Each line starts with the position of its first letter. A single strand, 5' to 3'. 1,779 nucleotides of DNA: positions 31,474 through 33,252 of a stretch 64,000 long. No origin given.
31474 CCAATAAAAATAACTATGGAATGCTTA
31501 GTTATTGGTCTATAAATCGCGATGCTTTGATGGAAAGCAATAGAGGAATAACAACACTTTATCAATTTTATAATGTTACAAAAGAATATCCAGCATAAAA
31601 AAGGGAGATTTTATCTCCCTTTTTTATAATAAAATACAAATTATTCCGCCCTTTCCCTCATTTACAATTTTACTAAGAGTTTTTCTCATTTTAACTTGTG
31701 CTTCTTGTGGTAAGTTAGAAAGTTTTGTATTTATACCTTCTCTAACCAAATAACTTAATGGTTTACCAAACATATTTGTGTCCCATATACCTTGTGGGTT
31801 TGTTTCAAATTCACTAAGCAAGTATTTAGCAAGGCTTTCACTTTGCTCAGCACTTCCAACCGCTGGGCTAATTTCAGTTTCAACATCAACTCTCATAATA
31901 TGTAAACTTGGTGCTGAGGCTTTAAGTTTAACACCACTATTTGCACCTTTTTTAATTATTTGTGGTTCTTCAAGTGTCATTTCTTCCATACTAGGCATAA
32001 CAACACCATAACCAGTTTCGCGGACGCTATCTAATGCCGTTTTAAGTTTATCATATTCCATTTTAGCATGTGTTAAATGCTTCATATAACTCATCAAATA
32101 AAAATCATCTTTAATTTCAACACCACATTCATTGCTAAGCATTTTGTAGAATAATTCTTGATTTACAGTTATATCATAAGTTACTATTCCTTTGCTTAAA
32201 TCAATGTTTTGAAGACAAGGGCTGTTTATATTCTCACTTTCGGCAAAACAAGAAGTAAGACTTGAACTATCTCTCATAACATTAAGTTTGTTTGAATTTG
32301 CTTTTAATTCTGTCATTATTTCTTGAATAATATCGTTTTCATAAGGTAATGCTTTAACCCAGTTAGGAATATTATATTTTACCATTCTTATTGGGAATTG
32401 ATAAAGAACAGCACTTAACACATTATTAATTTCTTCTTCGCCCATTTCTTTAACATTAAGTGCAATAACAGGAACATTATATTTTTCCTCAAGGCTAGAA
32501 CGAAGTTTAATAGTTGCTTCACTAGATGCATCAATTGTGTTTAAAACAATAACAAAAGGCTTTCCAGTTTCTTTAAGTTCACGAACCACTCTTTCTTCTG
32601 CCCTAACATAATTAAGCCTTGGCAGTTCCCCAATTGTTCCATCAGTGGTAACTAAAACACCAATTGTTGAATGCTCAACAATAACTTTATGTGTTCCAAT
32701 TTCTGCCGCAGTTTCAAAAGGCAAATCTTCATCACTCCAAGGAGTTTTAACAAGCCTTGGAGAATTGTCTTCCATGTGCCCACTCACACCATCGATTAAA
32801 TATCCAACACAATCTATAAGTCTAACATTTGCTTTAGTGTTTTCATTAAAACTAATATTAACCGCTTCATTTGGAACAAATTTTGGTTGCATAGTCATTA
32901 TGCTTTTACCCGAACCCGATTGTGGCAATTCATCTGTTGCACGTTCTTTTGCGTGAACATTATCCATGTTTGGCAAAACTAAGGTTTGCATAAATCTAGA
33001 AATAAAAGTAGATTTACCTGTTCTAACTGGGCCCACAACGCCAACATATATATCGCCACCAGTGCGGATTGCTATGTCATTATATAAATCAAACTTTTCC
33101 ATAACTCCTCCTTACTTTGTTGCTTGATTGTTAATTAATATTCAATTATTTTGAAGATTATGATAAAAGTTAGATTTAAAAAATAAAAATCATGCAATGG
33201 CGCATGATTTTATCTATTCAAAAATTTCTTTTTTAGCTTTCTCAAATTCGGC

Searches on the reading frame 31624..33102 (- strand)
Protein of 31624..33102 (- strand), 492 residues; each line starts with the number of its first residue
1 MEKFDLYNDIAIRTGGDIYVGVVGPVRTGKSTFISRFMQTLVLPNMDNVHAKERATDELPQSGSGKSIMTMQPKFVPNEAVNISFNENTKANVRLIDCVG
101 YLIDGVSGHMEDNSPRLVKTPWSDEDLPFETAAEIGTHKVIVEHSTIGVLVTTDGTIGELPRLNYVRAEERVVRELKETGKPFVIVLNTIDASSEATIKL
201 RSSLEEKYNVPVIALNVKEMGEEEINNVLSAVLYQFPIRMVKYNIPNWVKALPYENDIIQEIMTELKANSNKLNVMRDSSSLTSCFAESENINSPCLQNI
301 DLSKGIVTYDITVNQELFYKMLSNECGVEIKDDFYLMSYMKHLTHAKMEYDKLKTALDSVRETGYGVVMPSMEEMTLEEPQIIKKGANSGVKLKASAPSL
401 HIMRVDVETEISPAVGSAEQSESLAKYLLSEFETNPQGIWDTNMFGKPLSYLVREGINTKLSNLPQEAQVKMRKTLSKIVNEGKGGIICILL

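Call 29: search_protein_families(library=pfam, proteins=[window:31624-33102:-], max_evalue=0.001)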
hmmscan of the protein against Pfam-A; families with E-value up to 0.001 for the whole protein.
window:31624-33102:- (492 aa): 4 families
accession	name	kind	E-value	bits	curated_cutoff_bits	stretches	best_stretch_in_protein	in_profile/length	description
PF09547.16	SpoIVA_ATPase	-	2.2e-112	374.7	26.6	1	1-237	1-237/237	Stage IV sporulation protein A, ATPase domain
PF20438.3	SpoIVA_middle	-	9.5e-61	205.4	25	1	238-416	1-179/179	Stage IV sporulation protein A, middle domain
PF20439.3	SpoIVA_C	-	7.4e-31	106.6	25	1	418-492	2-76/76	Sporulation stage IV protein A, C-terminal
PF00009.33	GTP_EFTU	-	0.00031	20.8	26.5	0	20-101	6-79/188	Elongation factor Tu GTP binding domain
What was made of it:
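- Checked: The host encodes SpoIVA at 31624-33102, so it is an endospore-former (call 29).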

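Call 44: find_homologous_proteins(query=window:31624-33102:-, max_evalue=1e-100)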
Query window:31624-33102:- (492 aa): 7951 proteins with E <= 1e-100 among 8000 candidates; the best 120 are listed.
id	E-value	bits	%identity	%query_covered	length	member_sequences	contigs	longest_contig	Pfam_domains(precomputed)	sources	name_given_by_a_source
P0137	0.0e+0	1087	100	100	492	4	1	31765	PF09547.17,PF20438.4,PF20439.4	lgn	-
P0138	2.4e-270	915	83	100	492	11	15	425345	PF09547.17,PF20438.4,PF20439.4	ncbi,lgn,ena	-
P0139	8.6e-254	861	77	100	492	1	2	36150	PF09547.17,PF20438.4,PF20439.4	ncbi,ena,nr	ncbi:MAG: stage IV sporulation protein A [Clostridia bacterium]|nr:stage IV sporulation protein A [C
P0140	5.6e-251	851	76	100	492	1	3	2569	PF09547.17,PF20438.4,PF20439.4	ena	-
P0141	8.3e-251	851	77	100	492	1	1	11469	PF09547.17,PF20438.4,PF20439.4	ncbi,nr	ncbi:MAG: stage IV sporulation protein A [Clostridia bacterium]|nr:stage IV sporulation protein A [C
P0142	7.6e-249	844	76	100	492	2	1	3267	PF09547.17,PF20438.4,PF20439.4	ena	-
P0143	5.9e-248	841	75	100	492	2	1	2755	PF09547.17,PF20438.4,PF20439.4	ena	-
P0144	9.6e-248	841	75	100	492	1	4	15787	PF09547.17,PF20438.4,PF20439.4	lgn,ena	-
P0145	5.8e-241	818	74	100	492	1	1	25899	PF01926.30,PF09547.17,PF20438.4,PF20439.4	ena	-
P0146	3.2e-240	816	74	100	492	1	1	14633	PF01926.30,PF09547.17,PF20438.4,PF20439.4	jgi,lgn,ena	-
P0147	1.1e-236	804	74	100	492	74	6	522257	PF09547.17,PF20438.4,PF20439.4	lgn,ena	-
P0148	2.7e-233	793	72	100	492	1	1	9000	PF09547.17,PF20438.4,PF20439.4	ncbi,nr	ncbi:MAG: stage IV sporulation protein A [bacterium]|nr:stage IV sporulation protein A [bacterium]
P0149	1.5e-213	728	64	100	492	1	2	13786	PF09547.17,PF20438.4,PF20439.4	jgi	-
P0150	7.4e-211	719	63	100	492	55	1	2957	PF09547.17,PF20438.4,PF20439.4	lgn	-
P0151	9.6e-211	719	66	100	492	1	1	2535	PF09547.17,PF20438.4,PF20439.4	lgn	-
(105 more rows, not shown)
